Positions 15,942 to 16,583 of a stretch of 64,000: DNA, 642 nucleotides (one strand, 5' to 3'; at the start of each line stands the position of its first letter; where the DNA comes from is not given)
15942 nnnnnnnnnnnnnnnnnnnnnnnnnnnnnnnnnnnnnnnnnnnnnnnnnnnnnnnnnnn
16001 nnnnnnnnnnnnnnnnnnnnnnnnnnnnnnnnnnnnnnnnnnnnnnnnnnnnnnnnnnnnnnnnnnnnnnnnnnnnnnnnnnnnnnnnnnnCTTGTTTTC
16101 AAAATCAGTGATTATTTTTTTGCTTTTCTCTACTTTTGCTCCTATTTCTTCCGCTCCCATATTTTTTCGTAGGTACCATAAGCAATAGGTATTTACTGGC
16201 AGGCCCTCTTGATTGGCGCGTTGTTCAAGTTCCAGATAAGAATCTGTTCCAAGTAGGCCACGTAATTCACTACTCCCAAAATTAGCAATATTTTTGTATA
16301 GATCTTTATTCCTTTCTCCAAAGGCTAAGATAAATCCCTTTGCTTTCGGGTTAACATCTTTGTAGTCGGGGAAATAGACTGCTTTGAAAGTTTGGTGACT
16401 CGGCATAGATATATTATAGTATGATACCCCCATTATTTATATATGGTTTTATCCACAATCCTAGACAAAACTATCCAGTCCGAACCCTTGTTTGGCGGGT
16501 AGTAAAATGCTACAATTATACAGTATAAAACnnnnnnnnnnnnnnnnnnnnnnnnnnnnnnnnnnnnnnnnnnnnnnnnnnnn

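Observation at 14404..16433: Candidate type II restriction-modification system, convergently arranged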

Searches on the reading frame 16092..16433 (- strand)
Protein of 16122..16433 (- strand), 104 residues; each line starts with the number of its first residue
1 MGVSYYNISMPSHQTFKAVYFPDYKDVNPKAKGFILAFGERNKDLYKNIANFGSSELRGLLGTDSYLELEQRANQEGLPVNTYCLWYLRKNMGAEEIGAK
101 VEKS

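Call 50: search_protein_families(library=pfam, proteins=[window:16122-16433:-], max_evalue=0.01)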
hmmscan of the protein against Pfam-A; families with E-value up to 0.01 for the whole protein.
window:16122-16433:- (104 aa): 0 families

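Call 60: predict_structure(alignment_id=A5)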
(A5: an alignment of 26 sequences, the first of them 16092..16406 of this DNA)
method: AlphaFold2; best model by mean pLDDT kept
length: 105 residues; sequences in the alignment: 26
mean_pLDDT: 72.8   pTM: 0.59
mean pLDDT of the five models: 72.8, 67.9, 67.9, 63.9, 49.2
residues with pLDDT >= 90: 0; 70-90: 76; 50-70: 7; < 50: 22
segments of 3 or more residues with pLDDT < 50: 85-99, 101-105
pLDDT, mean of each block of 10 residues (from residue 1): 72 75 78 82 82 84 87 86 53 42 44
secondary structure, 60 per line:
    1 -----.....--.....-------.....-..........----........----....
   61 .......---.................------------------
elements in order: E6-10 H13-17 E25-29 H31-40 H45-52 H57-67 H71-87
